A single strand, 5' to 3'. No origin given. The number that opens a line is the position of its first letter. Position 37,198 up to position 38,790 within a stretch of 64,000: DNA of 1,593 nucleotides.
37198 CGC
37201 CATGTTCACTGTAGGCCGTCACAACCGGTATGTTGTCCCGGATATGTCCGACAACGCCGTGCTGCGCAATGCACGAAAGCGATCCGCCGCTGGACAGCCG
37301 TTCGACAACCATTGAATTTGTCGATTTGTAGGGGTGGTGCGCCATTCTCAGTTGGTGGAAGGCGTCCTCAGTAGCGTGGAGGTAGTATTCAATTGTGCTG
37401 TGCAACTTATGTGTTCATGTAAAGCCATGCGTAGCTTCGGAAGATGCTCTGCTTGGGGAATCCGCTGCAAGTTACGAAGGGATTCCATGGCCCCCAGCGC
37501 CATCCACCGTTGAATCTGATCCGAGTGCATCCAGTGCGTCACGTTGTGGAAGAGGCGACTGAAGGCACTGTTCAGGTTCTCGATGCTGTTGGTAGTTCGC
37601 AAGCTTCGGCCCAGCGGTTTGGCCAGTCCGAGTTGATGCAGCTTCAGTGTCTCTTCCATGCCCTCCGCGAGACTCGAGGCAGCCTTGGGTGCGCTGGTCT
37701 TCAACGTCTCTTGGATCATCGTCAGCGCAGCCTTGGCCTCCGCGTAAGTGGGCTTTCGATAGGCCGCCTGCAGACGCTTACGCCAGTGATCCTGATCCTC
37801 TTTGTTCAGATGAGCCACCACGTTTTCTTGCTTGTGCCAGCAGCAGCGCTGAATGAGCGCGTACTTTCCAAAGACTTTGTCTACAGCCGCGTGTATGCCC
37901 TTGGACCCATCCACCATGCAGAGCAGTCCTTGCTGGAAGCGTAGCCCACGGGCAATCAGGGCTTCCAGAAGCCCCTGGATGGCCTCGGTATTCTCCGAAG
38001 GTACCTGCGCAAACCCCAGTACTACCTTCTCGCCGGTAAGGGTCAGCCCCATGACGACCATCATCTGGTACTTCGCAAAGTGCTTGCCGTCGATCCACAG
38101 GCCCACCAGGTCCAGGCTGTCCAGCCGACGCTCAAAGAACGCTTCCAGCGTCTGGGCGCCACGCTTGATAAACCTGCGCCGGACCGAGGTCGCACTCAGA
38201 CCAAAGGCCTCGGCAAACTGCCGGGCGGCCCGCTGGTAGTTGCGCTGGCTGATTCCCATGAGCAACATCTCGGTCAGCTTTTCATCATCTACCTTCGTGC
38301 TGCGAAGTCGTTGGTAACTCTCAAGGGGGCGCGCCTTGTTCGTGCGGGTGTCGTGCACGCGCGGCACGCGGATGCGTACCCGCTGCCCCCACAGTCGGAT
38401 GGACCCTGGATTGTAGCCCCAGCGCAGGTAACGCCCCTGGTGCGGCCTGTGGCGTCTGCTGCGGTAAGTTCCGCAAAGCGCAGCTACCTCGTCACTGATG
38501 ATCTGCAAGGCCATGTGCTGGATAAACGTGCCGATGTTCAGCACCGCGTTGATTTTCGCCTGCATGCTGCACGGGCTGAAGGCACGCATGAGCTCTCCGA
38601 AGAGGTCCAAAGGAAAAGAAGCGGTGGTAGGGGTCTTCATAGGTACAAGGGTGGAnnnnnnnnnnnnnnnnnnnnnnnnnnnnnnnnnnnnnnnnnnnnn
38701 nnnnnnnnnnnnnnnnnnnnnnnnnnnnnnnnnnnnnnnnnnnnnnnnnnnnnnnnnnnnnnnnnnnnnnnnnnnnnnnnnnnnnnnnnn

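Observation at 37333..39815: IS256-type element that carries two Mutator-family paralogues, the upstream one missing two DDE residues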

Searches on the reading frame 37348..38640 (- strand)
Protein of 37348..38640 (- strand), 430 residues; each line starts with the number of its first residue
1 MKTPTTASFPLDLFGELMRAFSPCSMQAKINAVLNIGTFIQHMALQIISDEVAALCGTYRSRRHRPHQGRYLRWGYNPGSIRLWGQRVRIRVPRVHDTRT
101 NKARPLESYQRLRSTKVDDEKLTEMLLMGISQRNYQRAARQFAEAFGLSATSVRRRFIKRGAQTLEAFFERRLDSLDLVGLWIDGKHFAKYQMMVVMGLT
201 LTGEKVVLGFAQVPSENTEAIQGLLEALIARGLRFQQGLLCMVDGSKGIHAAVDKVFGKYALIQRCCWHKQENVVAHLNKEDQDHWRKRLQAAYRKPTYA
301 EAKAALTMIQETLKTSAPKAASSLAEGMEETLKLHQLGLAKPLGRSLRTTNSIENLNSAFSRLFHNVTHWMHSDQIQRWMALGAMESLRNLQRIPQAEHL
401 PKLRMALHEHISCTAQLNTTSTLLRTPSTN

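Call 3: search_protein_families(library=pfam, proteins=[window:37348-38640:-], max_evalue=0.01)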
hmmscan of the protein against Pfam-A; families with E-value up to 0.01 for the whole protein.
window:37348-38640:- (430 aa): 2 families
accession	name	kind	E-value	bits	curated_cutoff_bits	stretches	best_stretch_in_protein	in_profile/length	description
PF00872.24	Transposase_mut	-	9.7e-31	107.4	21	1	41-382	31-367/379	Transposase, Mutator family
PF10551.15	MULE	-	0.00012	22.9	27.6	1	190-270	14-96/99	MULE transposase domain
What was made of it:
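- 37348..38640 (-): Downstream gene: canonical IS256-family DDE transposase, 430 aa. Its stop codon lies inside the right repeat. PF00872 scores 107 bits (call 3).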

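Call 20: find_homologous_proteins(query=window:37348-38640:-)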
Query window:37348-38640:- (430 aa): 449 proteins with E <= 0.001 among 8000 candidates; the best 120 are listed.
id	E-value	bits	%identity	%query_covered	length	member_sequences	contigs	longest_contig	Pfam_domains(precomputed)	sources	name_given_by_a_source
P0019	2.6e-274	927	100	96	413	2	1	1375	PF00872.25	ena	-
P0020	1.4e-214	731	77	100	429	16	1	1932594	PF00872.25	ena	-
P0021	4.1e-154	532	59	97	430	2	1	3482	PF00872.25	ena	-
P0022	1.6e-150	520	77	71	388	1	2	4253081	PF00872.25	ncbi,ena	-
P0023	1.6e-120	421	51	97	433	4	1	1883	PF00872.25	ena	-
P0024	3.4e-119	417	51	90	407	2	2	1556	PF00872.25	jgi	jgi:transposase-like protein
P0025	4.2e-119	416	50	87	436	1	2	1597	PF00872.25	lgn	-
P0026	6.4e-118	412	47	97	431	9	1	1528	PF00872.25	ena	-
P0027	8.5e-118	412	48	92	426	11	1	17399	PF00872.25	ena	-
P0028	1.6e-117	411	49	89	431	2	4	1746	PF00872.25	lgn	-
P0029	2.2e-117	411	49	90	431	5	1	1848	PF00872.25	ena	-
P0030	2.5e-116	407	48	91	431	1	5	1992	PF00872.25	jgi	jgi:transposase-like protein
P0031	4.1e-116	407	50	87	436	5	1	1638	PF00872.25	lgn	-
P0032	1.2e-115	405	49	88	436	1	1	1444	PF00872.25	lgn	-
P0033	1.7e-115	404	48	92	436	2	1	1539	PF00872.25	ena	-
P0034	1.8e-115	404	47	97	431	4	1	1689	PF00872.25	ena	-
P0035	1.9e-115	404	49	90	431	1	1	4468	PF00872.25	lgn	-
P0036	2.6e-115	404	49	90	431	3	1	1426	PF00872.25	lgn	-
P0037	3.2e-115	404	45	97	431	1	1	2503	PF00872.25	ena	-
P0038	3.2e-115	404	48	92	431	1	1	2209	PF00872.25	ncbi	-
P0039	1.2e-114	402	49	90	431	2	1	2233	PF00872.25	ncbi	-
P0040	7.7e-114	399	49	90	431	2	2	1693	PF00872.25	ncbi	-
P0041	8.2e-114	399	47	90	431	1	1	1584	PF00872.25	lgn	-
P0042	1.0e-113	399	47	92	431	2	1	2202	PF00872.25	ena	-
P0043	1.1e-113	399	51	85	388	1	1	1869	PF00872.25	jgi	jgi:transposase-like protein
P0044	1.7e-113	398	47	92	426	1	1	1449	PF00872.25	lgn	-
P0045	6.9e-113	396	46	94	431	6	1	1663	PF00872.25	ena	-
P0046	6.9e-113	396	47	97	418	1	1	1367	PF00872.25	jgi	jgi:transposase-like protein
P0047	7.3e-113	396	50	85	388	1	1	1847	PF00872.25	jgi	jgi:transposase-like protein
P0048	7.6e-113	396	50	91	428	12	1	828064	PF00872.25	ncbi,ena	-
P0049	1.2e-112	395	50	82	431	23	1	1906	PF00872.25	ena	-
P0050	5.4e-112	393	49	90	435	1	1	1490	PF00872.25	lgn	-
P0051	1.1e-111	392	47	96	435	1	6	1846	PF00872.25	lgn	-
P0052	3.0e-111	391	45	95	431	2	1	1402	PF00872.25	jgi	-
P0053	3.6e-110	387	47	90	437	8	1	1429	PF00872.25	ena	-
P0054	4.1e-110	387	46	94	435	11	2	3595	PF00872.25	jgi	-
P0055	2.2e-109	384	47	91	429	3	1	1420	PF00872.25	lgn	-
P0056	2.2e-109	384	49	86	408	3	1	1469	PF00872.25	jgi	jgi:transposase-like protein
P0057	2.8e-109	384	47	88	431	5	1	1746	PF00872.25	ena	-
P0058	1.5e-108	382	49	85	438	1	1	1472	PF00872.25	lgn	-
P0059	2.2e-108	381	48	81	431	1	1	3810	PF00872.25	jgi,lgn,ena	-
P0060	2.3e-108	381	49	85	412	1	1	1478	PF00872.25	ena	-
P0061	2.3e-108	381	49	85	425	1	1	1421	PF00872.25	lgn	-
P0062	2.8e-108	381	44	97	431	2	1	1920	PF00872.25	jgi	jgi:transposase-like protein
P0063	4.0e-108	380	49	89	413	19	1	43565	PF00872.25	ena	-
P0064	1.4e-107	378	45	96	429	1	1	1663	PF00872.25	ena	-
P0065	1.7e-107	378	48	86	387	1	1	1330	PF00872.25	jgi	-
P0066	3.8e-107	377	45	93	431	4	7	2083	PF00872.25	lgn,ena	-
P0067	7.1e-107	376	45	92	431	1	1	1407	PF00872.25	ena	-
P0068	8.0e-107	376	43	90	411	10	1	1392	PF00872.25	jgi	jgi:transposase-like protein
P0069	4.7e-106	373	47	90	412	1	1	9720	PF00872.25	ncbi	-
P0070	7.6e-106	373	50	81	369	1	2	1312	PF00872.25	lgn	-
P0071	3.6e-105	370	49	86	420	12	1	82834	PF00872.25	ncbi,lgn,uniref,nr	ncbi:transposase-like protein [Salinibacter ruber]|uniref:IS256 family transposase n=1 Tax=Salinibac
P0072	6.5e-105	370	45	90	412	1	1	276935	PF00872.25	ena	-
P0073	1.4e-103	365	50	80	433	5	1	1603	PF00872.25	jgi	jgi:transposase-like protein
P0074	5.0e-102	360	49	80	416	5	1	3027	PF00872.25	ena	-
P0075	1.3e-101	359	44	87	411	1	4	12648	PF00872.25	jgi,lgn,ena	-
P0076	1.6e-101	358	44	92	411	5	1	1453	PF00872.25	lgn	-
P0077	3.0e-101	358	48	86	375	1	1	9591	PF00872.25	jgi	-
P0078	4.6e-101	357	44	87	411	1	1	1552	PF00872.25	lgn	-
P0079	6.7e-101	356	44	87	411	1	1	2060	PF00872.25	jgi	-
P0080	2.1e-100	355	44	87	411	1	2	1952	PF00872.25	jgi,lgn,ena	-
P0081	3.1e-100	354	46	85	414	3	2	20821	PF00872.25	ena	-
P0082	8.7e-99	349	49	80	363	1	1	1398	PF00872.25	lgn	-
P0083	1.0e-98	349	47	85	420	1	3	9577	PF00872.25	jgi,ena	jgi:transposase-like protein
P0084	1.2e-98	349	46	89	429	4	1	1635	PF00872.25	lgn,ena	-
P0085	6.8e-98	347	45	90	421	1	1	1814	PF00872.25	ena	-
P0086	1.7e-97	345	50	76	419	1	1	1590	PF00872.25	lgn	-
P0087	2.1e-97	345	44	86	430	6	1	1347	PF00872.25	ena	-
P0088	5.9e-97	343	47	90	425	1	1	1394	PF00872.25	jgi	jgi:putative transposase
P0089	9.8e-97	343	43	86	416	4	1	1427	PF00872.25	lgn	-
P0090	1.1e-96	343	48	80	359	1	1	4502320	PF00872.25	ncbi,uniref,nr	ncbi:transposase [Rhodocaloribacter litoris]|uniref:IS256 family transposase n=1 Tax=Rhodocaloribact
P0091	2.2e-96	342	47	90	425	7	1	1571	PF00872.25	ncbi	ncbi:MAG TPA: transposase [Candidatus Methylomirabilis sp.]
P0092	7.9e-96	340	47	89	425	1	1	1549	PF00872.25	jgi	jgi:putative transposase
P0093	2.0e-95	338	47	90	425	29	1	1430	PF00872.25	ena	-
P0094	2.2e-95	338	47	88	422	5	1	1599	PF00872.25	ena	-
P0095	3.6e-95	338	47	86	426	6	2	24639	PF00872.25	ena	-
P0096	7.8e-95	336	48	83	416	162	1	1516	PF00872.25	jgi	-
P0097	1.0e-94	336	48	88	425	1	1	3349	PF00872.25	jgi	jgi:transposase-like protein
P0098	1.0e-94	336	43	93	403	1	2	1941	PF00872.25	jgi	jgi:transposase-like protein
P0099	1.9e-94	335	46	89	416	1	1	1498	PF00872.25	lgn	-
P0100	3.8e-94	334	47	89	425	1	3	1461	PF00872.25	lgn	-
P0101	4.1e-94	334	47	90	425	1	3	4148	PF00872.25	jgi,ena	jgi:transposase-like protein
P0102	4.6e-94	334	47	89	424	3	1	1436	PF00872.25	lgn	-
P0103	7.4e-94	333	47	88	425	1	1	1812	PF00872.25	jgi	jgi:putative transposase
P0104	8.6e-94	333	43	93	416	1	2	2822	PF00872.25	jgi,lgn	-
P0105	9.3e-94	333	47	88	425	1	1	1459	PF00872.25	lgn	-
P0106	1.1e-93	333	47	89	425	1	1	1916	PF00872.25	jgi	jgi:putative transposase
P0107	1.2e-93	333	46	89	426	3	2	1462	PF00872.25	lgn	-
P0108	1.3e-93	332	43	96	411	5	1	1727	PF00872.25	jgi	jgi:transposase-like protein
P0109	1.3e-93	332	46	90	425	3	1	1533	PF00872.25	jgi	jgi:transposase-like protein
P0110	1.5e-93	332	46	90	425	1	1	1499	PF00872.25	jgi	jgi:transposase-like protein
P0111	1.9e-93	332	47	84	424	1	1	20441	PF00872.25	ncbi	-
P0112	2.0e-93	332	45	89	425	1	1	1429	PF00872.25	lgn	-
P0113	3.4e-93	331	45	89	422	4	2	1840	PF00872.25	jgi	jgi:transposase-like protein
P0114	3.4e-93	331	44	83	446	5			PF00872.25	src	-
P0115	3.6e-93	331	45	88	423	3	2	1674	PF00872.25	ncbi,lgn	ncbi:MAG: IS256 family transposase [Pseudonocardiaceae bacterium]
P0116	3.7e-93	331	45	79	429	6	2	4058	PF00872.25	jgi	-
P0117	3.8e-93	331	46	89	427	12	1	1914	PF00872.25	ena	-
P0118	4.4e-93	331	46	85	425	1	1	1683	PF00872.25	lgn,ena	-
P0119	5.3e-93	330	44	86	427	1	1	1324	PF00872.25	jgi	jgi:transposase-like protein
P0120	5.9e-93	330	46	90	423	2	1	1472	PF00872.25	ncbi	-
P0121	6.0e-93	330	45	88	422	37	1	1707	PF00872.25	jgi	jgi:putative transposase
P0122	6.4e-93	330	43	95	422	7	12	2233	PF00872.25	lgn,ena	-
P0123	6.6e-93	330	47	86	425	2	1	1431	PF00872.25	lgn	-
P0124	8.1e-93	330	45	90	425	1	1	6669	PF00872.25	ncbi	-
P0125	8.7e-93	330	45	90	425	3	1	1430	PF00872.25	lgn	-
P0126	9.2e-93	330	44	86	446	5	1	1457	PF00872.25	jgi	jgi:putative transposase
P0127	1.0e-92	330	45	87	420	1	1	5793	PF00872.25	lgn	-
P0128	1.2e-92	329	44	83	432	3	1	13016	PF00872.25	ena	-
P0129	1.3e-92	329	44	91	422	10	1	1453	PF00872.25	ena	-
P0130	1.6e-92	329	44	83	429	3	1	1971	PF00872.25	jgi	jgi:putative transposase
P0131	1.6e-92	329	44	85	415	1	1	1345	PF00872.25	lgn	-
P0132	1.7e-92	329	45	84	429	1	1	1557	PF00872.25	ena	-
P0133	2.5e-92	328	45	90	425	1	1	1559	PF00872.25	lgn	-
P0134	2.6e-92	328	47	79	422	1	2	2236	PF00872.25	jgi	jgi:putative transposase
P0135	2.7e-92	328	46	90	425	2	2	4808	PF00872.25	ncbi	-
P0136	3.5e-92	328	44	92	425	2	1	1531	PF00872.25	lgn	-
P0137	3.9e-92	328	44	91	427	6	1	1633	PF00872.25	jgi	-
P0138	4.7e-92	327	45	93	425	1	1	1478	PF00872.25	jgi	jgi:transposase-like protein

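Call 21: find_encoding_contigs(protein=P0022, flank=6000)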
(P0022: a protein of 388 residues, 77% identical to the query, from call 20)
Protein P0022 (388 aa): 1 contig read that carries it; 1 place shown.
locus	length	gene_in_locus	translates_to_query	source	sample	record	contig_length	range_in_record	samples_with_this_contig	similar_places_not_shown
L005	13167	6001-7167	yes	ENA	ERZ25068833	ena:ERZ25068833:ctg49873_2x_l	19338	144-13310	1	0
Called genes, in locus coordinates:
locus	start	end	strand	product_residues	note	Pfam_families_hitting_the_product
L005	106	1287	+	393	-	PF00664:ABC_membrane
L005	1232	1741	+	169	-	PF00005:ABC_tran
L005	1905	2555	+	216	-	PF23023:Anti-Pycsar_Apyc1, PF00753:Lactamase_B (weak), PF12706:Lactamase_B_2 (weak)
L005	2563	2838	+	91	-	-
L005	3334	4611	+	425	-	PF00664:ABC_membrane, PF00005:ABC_tran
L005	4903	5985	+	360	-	PF00872:Transposase_mut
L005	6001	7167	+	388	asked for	PF00872:Transposase_mut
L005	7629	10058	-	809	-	PF14312:FG-GAP_2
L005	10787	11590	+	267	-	PF01135:PCMT, PF13489:Methyltransf_23, PF01209:Ubie_methyltran, PF06325:PrmA (weak), PF13847:Methyltransf_31, PF08241:Methyltransf_11, PF08242:Methyltransf_12, PF13649:Methyltransf_25, +1 more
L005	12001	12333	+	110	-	PF02627:CMD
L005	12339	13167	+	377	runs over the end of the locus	PF04055:Radical_SAM, PF12345:DUF3641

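Call 22: find_encoding_contigs(protein=P0021, flank=5000)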
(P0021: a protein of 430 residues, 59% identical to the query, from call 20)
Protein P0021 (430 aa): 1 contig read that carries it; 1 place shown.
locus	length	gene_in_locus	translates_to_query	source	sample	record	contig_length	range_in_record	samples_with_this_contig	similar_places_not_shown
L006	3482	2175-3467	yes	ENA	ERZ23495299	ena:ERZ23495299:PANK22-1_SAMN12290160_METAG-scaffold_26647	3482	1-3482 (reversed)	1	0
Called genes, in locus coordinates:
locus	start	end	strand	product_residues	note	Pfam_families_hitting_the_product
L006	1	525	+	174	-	?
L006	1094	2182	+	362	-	PF00872:Transposase_mut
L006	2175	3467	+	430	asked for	PF00872:Transposase_mut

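Call 23: find_encoding_contigs(protein=P0048, flank=4000)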
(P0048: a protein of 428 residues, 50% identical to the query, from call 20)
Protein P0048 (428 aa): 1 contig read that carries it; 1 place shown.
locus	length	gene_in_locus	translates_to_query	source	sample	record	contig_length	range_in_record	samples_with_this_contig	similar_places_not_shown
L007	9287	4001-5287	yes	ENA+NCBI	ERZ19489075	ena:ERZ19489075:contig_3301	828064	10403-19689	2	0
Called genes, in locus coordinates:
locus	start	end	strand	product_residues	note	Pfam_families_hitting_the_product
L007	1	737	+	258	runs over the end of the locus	PF01571:GCV_T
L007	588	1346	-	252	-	PF13701:DDE_Tnp_1_4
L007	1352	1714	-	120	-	-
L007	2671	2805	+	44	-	-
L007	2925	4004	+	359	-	PF00872:Transposase_mut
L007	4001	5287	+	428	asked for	PF00872:Transposase_mut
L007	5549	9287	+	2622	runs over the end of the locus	PF23598:LRR_14 (weak), PF05345:He_PIG, PF05345:He_PIG, PF23598:LRR_14, PF13855:LRR_8 (weak), PF23598:LRR_14 (weak), PF13855:LRR_8 (weak), PF23598:LRR_14, +5 more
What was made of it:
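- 4-nt and 8-nt overlaps occur in other lineages (calls 22, 23). The genes are tightly coupled in translation (calls 22, 23).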

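Call 29: search_solved_structures(query=window:37348-38640:-, max_evalue=0.01, show_alignments=1)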
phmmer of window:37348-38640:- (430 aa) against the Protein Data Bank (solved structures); distinct sequences matched with E-value up to 0.01: 1.
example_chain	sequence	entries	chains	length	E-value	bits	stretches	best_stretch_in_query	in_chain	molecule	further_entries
6xg8_A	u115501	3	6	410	2.4e-10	43.4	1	72-368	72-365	Mutator family transposase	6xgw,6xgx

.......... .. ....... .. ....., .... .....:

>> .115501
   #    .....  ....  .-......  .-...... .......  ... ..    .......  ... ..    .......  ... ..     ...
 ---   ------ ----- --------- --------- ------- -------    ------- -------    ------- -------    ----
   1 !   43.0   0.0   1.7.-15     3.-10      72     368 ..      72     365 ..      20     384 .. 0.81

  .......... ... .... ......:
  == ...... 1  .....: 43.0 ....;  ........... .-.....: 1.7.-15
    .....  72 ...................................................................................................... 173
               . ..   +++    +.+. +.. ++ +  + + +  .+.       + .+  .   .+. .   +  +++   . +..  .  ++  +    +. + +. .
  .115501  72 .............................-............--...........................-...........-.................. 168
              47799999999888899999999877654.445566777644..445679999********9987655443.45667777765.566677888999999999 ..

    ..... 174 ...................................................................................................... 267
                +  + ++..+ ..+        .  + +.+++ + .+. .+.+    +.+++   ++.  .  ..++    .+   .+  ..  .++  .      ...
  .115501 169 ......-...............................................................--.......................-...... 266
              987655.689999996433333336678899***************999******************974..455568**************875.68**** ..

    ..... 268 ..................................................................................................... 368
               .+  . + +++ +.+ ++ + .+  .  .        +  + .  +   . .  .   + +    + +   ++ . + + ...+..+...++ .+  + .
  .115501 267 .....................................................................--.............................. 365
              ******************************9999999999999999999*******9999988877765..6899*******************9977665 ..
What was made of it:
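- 37348..38640 (-): It matches PDB 6xg8 by sequence, E = 2e-10 (call 29).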

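Call 40: find_encoding_contigs(protein=P0027, flank=3000, max_places=3)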
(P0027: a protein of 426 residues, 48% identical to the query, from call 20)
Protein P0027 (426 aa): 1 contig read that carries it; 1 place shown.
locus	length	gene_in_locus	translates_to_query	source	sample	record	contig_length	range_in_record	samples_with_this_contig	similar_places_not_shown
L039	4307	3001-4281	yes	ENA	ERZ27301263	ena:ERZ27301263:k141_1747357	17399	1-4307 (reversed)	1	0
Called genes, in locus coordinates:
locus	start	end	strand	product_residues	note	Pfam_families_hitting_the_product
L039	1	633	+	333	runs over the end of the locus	PF27840:ScmC (weak), PF07475:Hpr_kinase_C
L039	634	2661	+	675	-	PF13522:GATase_6, PF13537:GATase_7, PF00733:Asn_synthase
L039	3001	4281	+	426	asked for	PF00872:Transposase_mut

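Call 41: find_encoding_contigs(protein=P0071, flank=3000, max_places=3)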
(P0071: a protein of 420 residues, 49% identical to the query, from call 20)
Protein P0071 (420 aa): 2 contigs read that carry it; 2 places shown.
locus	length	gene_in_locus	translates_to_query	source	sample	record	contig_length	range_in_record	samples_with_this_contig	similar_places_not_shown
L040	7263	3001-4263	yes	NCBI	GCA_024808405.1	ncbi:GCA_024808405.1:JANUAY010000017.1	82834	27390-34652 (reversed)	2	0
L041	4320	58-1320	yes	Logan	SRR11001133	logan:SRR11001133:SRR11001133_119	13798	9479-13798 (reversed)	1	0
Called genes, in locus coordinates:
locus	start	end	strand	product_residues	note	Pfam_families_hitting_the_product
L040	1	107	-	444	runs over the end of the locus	PF13439:Glyco_transf_4, PF13579:Glyco_trans_4_4, PF20706:GT4-conflict (weak), PF00534:Glycos_transf_1, PF13692:Glyco_trans_1_4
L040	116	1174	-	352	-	PF00535:Glycos_transf_2, PF10111:Glyco_tranf_2_2, PF13641:Glyco_tranf_2_3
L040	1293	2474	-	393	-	PF00535:Glycos_transf_2, PF10111:Glyco_tranf_2_2, PF13641:Glyco_tranf_2_3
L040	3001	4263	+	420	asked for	PF00872:Transposase_mut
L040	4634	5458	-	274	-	PF13692:Glyco_trans_1_4 (weak)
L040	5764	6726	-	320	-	PF00535:Glycos_transf_2, PF10111:Glyco_tranf_2_2, PF13641:Glyco_tranf_2_3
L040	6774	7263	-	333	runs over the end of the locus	PF16261:DUF4915 (weak)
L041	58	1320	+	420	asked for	PF00872:Transposase_mut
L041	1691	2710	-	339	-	PF13692:Glyco_trans_1_4 (weak)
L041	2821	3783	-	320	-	PF00535:Glycos_transf_2, PF10111:Glyco_tranf_2_2, PF13641:Glyco_tranf_2_3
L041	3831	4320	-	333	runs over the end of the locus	PF16261:DUF4915 (weak)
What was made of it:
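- Single-gene relatives of the partner transposase at 48-49% identity manage alone (calls 40, 41).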

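Call 42: find_encoding_contigs(protein=P0063, flank=3000, max_places=3)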
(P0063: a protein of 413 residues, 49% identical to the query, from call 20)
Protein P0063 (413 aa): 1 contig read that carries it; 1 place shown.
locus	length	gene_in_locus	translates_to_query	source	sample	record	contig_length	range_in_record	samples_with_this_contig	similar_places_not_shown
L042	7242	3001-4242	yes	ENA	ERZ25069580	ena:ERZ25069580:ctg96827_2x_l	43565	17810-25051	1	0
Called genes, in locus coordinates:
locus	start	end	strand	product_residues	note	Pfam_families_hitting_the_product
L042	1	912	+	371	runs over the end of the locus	PF03432:Relaxase, PF22863:TraI_middle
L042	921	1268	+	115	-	-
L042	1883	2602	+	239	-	PF00872:Transposase_mut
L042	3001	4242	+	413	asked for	PF00872:Transposase_mut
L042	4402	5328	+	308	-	PF01063:Aminotran_4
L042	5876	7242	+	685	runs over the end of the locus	PF00270:DEAD (faint), PF04851:ResIII, PF17757:UvrB_inter, PF27431:UvrB_3rd, PF00271:Helicase_C, PF12344:UvrB, PF02151:UVR (weak)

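Call 72: search_protein_families(library=ncbifam, proteins=[window:37348-38640:-], max_evalue=0.01)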
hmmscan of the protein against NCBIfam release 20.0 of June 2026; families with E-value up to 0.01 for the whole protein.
window:37348-38640:- (430 aa): 5 families
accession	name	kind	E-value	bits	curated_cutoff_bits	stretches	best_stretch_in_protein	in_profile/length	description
NF033543.2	transpos_IS256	equivalog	4.8e-63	213.2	150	1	57-383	6-333/338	IS256 family transposase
NF041731.2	transpos_ISH6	equivalog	4.4e-13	48.8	240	1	52-376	46-361/414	ISH6 family transposase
NF033572.1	transpos_ISKra4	equivalog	1.7e-07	30.7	205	1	33-259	28-280/422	ISKra4 family transposase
NF033544.1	transpos_IS1249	exception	1e-06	28.2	300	1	182-281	97-184/382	IS1249 family transposase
NF048019.1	IS256_Zn_var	equivalog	0.00021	20.6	150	1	136-293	49-192/304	IS256 family transposase, variant Zn-binding type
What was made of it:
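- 37348..38640 (-): NCBIfam transpos_IS256 scores 213 bits, above the cut-off of 150 (call 72).
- On IS256 family (the element): ORF-down scores 107 bits on PF00872 (cut-off 21) and 213 bits on NCBIfam transpos_IS256 (cut-off 150) (calls 3, 72).
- The Pfam and NCBIfam matches start only at the end of the HTH (calls 3, 72).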
